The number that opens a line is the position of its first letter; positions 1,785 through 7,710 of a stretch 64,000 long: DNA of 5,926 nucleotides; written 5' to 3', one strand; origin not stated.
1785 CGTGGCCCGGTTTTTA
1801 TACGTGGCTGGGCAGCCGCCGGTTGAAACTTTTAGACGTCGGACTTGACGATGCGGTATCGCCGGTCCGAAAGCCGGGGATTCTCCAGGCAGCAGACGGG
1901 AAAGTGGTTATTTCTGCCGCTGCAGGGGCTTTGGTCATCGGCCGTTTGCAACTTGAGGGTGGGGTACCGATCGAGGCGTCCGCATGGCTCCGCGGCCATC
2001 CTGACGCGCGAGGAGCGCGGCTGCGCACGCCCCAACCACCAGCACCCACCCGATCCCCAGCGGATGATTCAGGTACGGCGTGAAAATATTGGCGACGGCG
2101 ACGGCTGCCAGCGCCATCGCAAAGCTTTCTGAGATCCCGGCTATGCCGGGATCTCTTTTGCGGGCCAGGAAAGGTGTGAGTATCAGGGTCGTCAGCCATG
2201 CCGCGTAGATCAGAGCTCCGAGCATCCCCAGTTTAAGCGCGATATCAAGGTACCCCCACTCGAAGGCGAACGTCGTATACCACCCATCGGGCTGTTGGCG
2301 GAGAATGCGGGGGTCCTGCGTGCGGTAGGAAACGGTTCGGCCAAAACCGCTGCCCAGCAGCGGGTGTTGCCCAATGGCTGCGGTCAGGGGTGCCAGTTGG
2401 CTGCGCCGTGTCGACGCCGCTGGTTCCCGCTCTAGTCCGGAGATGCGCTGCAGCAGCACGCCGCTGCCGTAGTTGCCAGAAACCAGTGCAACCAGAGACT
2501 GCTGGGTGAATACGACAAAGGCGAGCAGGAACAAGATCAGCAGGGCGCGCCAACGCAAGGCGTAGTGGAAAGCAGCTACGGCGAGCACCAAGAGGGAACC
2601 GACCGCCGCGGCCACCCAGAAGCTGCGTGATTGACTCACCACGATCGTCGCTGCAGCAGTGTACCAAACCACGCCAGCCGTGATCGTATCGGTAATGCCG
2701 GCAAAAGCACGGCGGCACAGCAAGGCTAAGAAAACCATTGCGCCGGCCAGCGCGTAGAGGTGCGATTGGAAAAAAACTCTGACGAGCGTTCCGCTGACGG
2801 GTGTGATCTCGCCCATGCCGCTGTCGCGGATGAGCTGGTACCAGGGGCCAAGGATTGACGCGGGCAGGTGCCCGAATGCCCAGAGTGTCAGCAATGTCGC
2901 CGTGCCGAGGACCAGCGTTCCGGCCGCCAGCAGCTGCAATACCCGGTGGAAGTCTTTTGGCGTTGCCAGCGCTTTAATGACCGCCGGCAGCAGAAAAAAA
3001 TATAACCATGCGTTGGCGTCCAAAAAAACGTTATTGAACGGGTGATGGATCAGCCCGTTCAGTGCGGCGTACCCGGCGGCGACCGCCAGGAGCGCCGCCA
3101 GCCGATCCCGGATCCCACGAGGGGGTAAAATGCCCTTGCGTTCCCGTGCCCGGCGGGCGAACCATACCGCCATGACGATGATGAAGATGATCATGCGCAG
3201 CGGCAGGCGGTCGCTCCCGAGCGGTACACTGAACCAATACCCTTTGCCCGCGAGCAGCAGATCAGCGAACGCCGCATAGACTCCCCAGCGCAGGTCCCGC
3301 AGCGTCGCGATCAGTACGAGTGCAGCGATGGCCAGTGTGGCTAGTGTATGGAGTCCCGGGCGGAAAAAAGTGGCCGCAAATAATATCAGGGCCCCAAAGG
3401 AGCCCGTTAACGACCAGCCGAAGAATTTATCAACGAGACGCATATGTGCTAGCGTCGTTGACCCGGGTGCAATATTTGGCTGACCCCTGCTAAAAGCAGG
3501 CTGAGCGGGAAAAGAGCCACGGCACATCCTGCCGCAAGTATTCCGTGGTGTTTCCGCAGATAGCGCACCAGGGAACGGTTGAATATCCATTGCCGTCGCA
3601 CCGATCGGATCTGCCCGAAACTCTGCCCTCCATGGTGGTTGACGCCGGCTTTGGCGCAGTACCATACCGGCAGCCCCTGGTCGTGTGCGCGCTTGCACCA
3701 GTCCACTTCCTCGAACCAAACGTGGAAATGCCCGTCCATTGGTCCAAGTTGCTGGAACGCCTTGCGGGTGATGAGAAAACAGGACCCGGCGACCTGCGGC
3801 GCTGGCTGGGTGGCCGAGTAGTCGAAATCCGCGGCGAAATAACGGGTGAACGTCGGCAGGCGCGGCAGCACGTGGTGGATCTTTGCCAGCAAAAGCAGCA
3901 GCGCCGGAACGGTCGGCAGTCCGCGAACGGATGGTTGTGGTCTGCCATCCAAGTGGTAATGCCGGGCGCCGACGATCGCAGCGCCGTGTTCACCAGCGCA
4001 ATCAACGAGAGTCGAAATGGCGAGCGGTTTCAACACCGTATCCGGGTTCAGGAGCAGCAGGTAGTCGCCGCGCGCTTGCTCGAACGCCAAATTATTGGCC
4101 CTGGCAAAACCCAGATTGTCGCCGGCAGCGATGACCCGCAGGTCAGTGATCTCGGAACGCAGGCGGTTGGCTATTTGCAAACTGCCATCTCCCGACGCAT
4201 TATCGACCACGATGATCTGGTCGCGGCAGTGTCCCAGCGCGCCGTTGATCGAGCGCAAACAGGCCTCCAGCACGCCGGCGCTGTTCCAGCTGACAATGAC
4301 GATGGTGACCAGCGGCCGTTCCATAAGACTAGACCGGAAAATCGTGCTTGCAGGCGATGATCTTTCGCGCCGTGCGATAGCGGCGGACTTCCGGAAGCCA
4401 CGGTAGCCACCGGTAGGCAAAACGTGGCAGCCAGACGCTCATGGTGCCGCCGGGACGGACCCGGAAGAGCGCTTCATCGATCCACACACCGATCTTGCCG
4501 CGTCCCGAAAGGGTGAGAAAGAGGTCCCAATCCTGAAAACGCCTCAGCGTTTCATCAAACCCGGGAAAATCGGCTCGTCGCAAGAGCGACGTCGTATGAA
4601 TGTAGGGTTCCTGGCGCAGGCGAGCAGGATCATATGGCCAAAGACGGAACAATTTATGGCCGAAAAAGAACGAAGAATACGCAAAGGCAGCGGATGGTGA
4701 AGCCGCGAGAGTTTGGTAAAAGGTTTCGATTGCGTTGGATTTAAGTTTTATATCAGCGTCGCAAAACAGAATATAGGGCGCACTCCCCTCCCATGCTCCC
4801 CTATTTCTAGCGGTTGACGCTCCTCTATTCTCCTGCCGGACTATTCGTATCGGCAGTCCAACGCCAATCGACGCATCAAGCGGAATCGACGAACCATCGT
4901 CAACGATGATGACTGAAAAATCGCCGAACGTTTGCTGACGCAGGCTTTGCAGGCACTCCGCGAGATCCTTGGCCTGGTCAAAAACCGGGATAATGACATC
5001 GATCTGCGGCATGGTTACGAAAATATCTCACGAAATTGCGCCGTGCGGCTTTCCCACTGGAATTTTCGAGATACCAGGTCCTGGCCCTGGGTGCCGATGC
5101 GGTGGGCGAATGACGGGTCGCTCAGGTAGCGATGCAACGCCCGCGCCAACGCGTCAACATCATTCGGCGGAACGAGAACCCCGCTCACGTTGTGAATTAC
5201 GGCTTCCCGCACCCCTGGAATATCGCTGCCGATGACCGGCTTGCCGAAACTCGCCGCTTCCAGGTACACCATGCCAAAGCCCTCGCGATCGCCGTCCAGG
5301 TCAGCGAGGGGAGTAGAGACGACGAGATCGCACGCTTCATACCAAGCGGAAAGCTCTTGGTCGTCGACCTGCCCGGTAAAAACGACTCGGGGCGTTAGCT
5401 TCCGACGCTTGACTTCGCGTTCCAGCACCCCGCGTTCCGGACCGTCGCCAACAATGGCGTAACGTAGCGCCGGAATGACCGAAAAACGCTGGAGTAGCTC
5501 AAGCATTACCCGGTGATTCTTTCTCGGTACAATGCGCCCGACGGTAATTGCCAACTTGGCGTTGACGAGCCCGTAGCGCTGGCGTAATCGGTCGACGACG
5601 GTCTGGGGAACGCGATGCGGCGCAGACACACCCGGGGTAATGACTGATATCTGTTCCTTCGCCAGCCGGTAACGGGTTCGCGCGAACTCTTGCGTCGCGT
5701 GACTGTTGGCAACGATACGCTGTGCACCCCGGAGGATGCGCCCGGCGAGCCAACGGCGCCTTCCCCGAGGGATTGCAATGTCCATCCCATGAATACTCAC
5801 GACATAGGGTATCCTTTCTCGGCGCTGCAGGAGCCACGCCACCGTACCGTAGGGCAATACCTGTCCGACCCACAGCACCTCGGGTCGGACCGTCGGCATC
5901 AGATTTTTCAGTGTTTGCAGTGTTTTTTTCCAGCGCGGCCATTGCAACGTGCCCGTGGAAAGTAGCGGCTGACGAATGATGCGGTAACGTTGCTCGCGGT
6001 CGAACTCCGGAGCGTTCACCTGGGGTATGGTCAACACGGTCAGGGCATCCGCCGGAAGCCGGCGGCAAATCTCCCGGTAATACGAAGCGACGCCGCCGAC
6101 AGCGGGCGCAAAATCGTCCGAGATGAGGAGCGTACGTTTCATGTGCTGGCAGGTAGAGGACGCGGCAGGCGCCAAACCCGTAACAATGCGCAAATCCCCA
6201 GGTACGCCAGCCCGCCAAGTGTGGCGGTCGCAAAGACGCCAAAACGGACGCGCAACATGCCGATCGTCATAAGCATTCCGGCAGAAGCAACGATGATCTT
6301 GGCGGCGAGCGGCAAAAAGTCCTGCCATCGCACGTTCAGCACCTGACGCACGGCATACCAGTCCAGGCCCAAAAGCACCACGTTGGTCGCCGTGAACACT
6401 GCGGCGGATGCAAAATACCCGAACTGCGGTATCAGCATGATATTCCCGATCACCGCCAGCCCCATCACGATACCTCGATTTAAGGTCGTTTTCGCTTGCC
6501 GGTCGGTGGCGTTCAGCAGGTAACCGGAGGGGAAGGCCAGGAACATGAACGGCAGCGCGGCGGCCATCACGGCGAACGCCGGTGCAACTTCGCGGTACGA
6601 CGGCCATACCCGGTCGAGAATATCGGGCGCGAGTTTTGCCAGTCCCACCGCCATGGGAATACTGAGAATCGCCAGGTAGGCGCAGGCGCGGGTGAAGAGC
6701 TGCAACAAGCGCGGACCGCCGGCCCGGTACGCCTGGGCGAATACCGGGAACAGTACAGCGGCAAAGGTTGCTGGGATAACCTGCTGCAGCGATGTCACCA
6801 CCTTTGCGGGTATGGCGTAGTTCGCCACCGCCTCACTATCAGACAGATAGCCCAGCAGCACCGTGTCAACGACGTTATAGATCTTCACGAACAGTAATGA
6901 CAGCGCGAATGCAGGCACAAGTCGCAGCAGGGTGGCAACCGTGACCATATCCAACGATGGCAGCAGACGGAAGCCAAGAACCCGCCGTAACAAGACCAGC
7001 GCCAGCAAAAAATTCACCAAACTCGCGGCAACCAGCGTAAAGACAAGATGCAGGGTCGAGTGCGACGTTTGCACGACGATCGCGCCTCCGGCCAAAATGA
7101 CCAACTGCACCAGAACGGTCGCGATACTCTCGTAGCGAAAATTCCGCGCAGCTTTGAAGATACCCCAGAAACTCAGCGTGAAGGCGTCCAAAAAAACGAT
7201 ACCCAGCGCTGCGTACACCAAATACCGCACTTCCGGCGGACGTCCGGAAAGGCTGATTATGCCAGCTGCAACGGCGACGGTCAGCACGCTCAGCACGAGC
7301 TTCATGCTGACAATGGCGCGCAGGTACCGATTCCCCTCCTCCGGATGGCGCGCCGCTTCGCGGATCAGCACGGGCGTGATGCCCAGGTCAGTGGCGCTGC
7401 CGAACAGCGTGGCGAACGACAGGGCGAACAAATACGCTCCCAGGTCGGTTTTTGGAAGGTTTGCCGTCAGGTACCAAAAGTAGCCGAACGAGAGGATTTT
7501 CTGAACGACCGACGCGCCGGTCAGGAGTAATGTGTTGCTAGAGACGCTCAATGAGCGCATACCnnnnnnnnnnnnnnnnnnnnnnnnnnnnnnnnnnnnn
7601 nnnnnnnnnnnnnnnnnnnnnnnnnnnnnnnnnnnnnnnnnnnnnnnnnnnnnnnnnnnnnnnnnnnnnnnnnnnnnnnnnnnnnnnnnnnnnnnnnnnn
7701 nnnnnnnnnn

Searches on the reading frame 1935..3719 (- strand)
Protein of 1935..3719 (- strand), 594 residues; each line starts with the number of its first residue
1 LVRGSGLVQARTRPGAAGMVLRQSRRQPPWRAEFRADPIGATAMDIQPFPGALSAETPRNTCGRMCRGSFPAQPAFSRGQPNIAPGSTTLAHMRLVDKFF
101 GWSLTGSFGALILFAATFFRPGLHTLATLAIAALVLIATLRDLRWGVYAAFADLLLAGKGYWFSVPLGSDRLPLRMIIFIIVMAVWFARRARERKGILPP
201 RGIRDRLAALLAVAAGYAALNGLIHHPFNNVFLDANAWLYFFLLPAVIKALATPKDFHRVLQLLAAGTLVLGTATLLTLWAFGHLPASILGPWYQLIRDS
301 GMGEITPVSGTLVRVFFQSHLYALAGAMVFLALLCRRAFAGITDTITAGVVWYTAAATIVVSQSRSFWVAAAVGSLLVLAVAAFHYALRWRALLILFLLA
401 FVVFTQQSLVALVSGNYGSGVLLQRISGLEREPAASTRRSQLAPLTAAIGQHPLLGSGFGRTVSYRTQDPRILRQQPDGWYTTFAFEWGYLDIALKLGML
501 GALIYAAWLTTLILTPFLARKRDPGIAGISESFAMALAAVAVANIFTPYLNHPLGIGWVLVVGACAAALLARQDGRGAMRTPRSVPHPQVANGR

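Call 6: search_protein_families(library=pfam, proteins=[window:1935-3719:-], max_evalue=0.01)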
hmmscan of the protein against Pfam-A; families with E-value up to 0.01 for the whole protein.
window:1935-3719:- (594 aa): 1 family
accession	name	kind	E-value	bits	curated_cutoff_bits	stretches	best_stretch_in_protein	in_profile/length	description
PF04932.20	Wzy_C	-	2e-09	37.8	31.7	1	355-505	6-148/149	O-Antigen ligase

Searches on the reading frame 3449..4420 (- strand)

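Call 6: search_protein_families(library=pfam, proteins=[window:3449-4420:-], max_evalue=0.01)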
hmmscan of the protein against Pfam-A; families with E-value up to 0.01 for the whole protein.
window:3449-4420:- (323 aa): 4 families
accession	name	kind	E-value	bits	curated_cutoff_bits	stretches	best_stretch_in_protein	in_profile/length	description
PF00535.33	Glycos_transf_2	-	9.3e-24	84.7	23.3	1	39-225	1-167/168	Glycosyl transferase family 2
PF13641.12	Glyco_tranf_2_3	-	3.4e-16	60.4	27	1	38-281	3-230/230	Glycosyltransferase like family 2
PF13632.12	Glyco_trans_2_3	-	1.8e-05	25.1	27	1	203-316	66-180/198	Glycosyl transferase family group 2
PF13704.12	Glyco_tranf_2_4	-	0.0086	17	27.5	0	46-127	2-81/98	Glycosyl transferase family 2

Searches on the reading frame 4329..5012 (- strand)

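Call 6: search_protein_families(library=pfam, proteins=[window:4329-5012:-], max_evalue=0.01)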
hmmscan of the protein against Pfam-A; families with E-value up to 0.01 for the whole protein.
window:4329-5012:- (227 aa): 2 families
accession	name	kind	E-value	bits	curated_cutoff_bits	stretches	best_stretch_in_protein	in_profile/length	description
PF00535.33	Glycos_transf_2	-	8e-21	75.1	23.3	1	6-134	2-132/168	Glycosyl transferase family 2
PF10111.15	Glyco_tranf_2_2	-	4.4e-07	30.1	27.3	1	6-111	2-120/276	Glycosyltransferase like family 2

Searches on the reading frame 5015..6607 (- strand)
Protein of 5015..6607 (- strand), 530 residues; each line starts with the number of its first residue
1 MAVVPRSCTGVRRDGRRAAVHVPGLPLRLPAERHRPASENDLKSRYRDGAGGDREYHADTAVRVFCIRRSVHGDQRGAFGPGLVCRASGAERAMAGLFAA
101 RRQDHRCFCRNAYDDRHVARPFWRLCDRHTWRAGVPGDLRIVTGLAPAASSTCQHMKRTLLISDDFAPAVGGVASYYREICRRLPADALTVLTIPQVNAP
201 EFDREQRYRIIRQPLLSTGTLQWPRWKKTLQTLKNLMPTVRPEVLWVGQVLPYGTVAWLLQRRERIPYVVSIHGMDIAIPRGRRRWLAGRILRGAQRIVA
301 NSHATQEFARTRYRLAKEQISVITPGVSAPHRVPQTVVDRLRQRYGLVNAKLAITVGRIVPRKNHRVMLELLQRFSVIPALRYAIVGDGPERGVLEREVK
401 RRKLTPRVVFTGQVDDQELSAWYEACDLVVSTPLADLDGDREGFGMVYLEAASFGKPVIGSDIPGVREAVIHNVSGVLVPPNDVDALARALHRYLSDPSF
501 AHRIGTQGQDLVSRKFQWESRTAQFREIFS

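Call 6: search_protein_families(library=pfam, proteins=[window:5015-6607:-], max_evalue=0.01)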
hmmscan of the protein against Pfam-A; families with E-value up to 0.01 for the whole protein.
window:5015-6607:- (530 aa): 7 families
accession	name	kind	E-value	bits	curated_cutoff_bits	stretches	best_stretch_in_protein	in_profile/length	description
PF00534.26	Glycos_transf_1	-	2.1e-37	128.7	26.4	1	341-509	5-170/172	Glycosyl transferases group 1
PF13692.12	Glyco_trans_1_4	-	1.5e-31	110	27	1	352-497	3-142/142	Glycosyl transferases group 1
PF13439.12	Glyco_transf_4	-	3.9e-17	63.2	28.5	1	170-327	1-166/170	Glycosyltransferase Family 4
PF13579.12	Glyco_trans_4_4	-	2.3e-13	51.2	29.7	1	171-326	1-158/158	Glycosyl transferase 4-like domain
PF13524.12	Glyco_trans_1_2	-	3.9e-09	37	25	1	369-525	6-142/144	Glycosyl transferase-like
PF20706.3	GT4-conflict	-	5.7e-09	35.9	26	1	160-523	1-383/385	Family 4 Glycosyltransferase in conflict systems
PF13477.12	Glyco_trans_4_2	-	9.3e-05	23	23.4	1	228-278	62-112/139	Glycosyl transferase 4-like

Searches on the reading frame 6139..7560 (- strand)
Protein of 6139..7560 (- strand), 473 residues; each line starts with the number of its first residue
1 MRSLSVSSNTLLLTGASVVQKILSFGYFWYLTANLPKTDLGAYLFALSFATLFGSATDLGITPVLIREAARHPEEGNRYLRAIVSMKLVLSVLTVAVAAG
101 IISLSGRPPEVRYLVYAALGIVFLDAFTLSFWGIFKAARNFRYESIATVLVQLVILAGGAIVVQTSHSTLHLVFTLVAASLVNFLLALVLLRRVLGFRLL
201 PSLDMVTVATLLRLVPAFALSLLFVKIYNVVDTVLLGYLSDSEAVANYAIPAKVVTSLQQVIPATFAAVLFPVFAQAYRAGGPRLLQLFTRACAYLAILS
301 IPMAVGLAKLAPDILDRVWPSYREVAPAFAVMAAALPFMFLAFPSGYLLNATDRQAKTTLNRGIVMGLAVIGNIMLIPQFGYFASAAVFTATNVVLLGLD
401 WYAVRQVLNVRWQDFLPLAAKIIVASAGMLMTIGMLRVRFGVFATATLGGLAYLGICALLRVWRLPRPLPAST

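Call 6: search_protein_families(library=pfam, proteins=[window:6139-7560:-], max_evalue=0.01)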
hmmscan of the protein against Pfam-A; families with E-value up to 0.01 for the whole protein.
window:6139-7560:- (473 aa): 2 families
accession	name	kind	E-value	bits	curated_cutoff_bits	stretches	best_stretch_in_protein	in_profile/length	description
PF01943.22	Polysacc_synt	-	4.6e-32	112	28.2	1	8-276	3-272/274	Polysaccharide biosynthesis protein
PF13440.11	Polysacc_synt_3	-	4e-17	62.8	23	1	37-315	8-280/293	Polysaccharide biosynthesis protein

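Call 41: find_homologous_proteins(query=window:6139-7560:-, max_evalue=1e-30)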
Query window:6139-7560:- (473 aa): 37 proteins with E <= 1e-30 among 8000 candidates.
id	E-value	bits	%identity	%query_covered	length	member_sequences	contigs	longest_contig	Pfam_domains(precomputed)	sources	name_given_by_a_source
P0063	2.0e-291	985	100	100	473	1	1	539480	PF01943.23,PF13440.12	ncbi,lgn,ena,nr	ncbi:MAG: succinoglycan biosynthesis transport protein [Parcubacteria group bacterium Gr01-1014_31]|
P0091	9.8e-190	650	67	99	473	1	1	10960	PF01943.23,PF13440.12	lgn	-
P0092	4.1e-158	546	59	98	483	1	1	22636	PF01943.23,PF13440.12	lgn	-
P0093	1.1e-156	541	58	98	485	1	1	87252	PF01943.23,PF13440.12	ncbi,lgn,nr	ncbi:MAG: flippase [Patescibacteria group bacterium]|nr:flippase [Patescibacteria group bacterium]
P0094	5.9e-133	463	52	99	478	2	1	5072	PF01943.23,PF13440.12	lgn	-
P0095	4.3e-120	420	48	92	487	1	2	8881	PF01943.23,PF13440.12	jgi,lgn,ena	jgi:O-antigen/teichoic acid export membrane protein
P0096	1.1e-118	416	46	97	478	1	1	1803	PF01943.23,PF13440.12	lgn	-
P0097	5.7e-118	413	46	96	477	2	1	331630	PF01943.23,PF13440.12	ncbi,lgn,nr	ncbi:MAG: flippase [Patescibacteria group bacterium]|nr:flippase [Patescibacteria group bacterium]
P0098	1.2e-117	412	46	96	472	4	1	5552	PF01943.23,PF13440.12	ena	-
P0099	1.4e-117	412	47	97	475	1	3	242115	PF01943.23,PF13440.12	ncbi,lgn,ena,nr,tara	ncbi:MAG: hypothetical protein CMI53_00110 [Parcubacteria group bacterium]|nr:hypothetical protein [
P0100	6.0e-117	410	47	93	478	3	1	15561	PF01943.23,PF13440.12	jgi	-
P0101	3.5e-116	407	47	95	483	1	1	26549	PF01943.23,PF13440.12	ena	-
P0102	1.7e-115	405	46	99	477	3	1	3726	PF01943.23,PF13440.12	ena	-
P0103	5.1e-115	404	48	87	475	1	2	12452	PF01943.23,PF13440.12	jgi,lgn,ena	-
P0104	9.8e-115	403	47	97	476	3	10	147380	PF01943.23,PF13440.12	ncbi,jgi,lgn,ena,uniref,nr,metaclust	ncbi:MAG: hypothetical protein A2744_03425 [Candidatus Buchananbacteria bacterium RIFCSPHIGHO2_01_FU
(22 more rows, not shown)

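Call 42: find_encoding_contigs(protein=P0091, flank=6000, max_places=3)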
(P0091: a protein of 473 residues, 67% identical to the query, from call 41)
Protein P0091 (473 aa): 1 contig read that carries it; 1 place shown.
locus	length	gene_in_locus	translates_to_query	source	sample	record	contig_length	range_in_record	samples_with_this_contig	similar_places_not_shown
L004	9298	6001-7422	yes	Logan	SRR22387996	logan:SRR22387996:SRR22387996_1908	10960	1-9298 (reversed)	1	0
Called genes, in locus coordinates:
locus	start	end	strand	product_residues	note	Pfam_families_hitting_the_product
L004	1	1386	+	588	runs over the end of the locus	PF01411:tRNA-synt_2c, PF07973:tRNA_SAD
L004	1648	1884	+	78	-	PF01176:eIF-1a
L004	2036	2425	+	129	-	PF00416:Ribosomal_S13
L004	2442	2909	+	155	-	PF00411:Ribosomal_S11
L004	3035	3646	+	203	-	PF00163:Ribosomal_S4, PF01479:S4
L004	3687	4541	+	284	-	PF01193:RNA_pol_L, PF01000:RNA_pol_A_bac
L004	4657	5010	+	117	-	PF01196:Ribosomal_L17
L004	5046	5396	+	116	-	PF00572:Ribosomal_L13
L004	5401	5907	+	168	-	PF00380:Ribosomal_S9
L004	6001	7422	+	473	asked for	PF01943:Polysacc_synt, PF13440:Polysacc_synt_3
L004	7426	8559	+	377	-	PF20706:GT4-conflict (weak), PF13439:Glyco_transf_4, PF13579:Glyco_trans_4_4, PF00534:Glycos_transf_1, PF13692:Glyco_trans_1_4, PF13524:Glyco_trans_1_2 (weak)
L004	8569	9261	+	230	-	PF00535:Glycos_transf_2, PF10111:Glyco_tranf_2_2 (weak), PF13641:Glyco_tranf_2_3 (faint)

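Call 43: find_encoding_contigs(protein=P0092, flank=6000, max_places=3)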
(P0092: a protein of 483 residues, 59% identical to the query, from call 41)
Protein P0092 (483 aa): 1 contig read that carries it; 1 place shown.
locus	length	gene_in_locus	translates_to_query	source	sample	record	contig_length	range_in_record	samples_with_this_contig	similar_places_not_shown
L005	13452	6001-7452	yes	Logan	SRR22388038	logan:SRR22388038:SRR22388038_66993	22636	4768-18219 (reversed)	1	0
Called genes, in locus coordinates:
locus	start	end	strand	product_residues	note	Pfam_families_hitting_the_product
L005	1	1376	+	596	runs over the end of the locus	PF01411:tRNA-synt_2c, PF07973:tRNA_SAD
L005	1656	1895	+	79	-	PF01176:eIF-1a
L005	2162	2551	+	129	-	PF00416:Ribosomal_S13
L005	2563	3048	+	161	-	PF00411:Ribosomal_S11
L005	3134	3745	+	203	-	PF00163:Ribosomal_S4, PF01479:S4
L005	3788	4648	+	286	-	PF01193:RNA_pol_L, PF01000:RNA_pol_A_bac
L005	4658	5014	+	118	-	PF01196:Ribosomal_L17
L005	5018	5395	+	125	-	PF00572:Ribosomal_L13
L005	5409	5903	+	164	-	PF00380:Ribosomal_S9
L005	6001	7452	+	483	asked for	PF01943:Polysacc_synt, PF13440:Polysacc_synt_3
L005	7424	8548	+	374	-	PF13439:Glyco_transf_4, PF13579:Glyco_trans_4_4, PF00534:Glycos_transf_1, PF13692:Glyco_trans_1_4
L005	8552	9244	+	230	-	PF00535:Glycos_transf_2, PF10111:Glyco_tranf_2_2, PF13641:Glyco_tranf_2_3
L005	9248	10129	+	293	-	PF00535:Glycos_transf_2, PF13641:Glyco_tranf_2_3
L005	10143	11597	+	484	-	PF04932:Wzy_C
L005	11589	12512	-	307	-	PF00551:Formyl_trans_N, PF02911:Formyl_trans_C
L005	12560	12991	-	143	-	PF01327:Pep_deformylase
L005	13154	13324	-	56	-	-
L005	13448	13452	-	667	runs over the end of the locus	PF17764:PriA_3primeBD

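Call 44: find_encoding_contigs(protein=P0093, flank=6000, max_places=3)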
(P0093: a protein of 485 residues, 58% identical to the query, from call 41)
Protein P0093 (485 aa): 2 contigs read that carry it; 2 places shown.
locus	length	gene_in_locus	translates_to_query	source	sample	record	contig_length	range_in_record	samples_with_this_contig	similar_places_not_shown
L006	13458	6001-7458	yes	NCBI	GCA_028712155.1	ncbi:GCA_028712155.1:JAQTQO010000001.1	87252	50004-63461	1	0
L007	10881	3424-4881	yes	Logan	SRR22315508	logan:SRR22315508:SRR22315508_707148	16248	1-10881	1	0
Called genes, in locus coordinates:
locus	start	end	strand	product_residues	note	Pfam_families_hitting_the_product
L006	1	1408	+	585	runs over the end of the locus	PF01411:tRNA-synt_2c, PF07973:tRNA_SAD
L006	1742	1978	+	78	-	PF01176:eIF-1a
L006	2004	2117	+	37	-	PF00444:Ribosomal_L36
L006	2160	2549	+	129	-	PF00416:Ribosomal_S13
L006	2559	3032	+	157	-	PF00411:Ribosomal_S11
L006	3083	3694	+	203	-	PF00163:Ribosomal_S4, PF01479:S4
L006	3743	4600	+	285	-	PF01193:RNA_pol_L, PF01000:RNA_pol_A_bac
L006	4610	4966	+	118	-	PF01196:Ribosomal_L17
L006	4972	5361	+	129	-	PF00572:Ribosomal_L13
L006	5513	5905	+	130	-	PF00380:Ribosomal_S9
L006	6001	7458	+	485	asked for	PF01943:Polysacc_synt, PF13440:Polysacc_synt_3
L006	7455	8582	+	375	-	PF13439:Glyco_transf_4, PF13579:Glyco_trans_4_4, PF00534:Glycos_transf_1, PF13692:Glyco_trans_1_4, PF13524:Glyco_trans_1_2 (weak)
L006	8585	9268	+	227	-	PF00535:Glycos_transf_2, PF10111:Glyco_tranf_2_2, PF13641:Glyco_tranf_2_3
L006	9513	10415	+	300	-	PF13641:Glyco_tranf_2_3, PF00535:Glycos_transf_2, PF10111:Glyco_tranf_2_2 (weak), PF02709:Glyco_transf_7C (faint), PF13632:Glyco_trans_2_3 (weak)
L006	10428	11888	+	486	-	-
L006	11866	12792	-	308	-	PF00551:Formyl_trans_N, PF02911:Formyl_trans_C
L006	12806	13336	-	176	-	PF01327:Pep_deformylase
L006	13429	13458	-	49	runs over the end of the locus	-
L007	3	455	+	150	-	?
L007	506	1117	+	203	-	PF00163:Ribosomal_S4, PF01479:S4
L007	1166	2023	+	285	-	PF01193:RNA_pol_L, PF01000:RNA_pol_A_bac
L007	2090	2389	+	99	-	PF01196:Ribosomal_L17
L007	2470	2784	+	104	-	PF00572:Ribosomal_L13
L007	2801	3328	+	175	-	PF00380:Ribosomal_S9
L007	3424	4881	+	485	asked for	PF01943:Polysacc_synt, PF13440:Polysacc_synt_3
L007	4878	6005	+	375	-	PF13439:Glyco_transf_4, PF13579:Glyco_trans_4_4, PF00534:Glycos_transf_1, PF13692:Glyco_trans_1_4, PF13524:Glyco_trans_1_2 (weak)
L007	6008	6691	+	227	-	PF00535:Glycos_transf_2, PF10111:Glyco_tranf_2_2, PF13641:Glyco_tranf_2_3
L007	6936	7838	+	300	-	PF13641:Glyco_tranf_2_3, PF00535:Glycos_transf_2, PF10111:Glyco_tranf_2_2 (weak), PF02709:Glyco_transf_7C (faint), PF13632:Glyco_trans_2_3 (weak)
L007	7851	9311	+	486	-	-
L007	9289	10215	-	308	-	PF00551:Formyl_trans_N, PF02911:Formyl_trans_C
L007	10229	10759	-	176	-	PF01327:Pep_deformylase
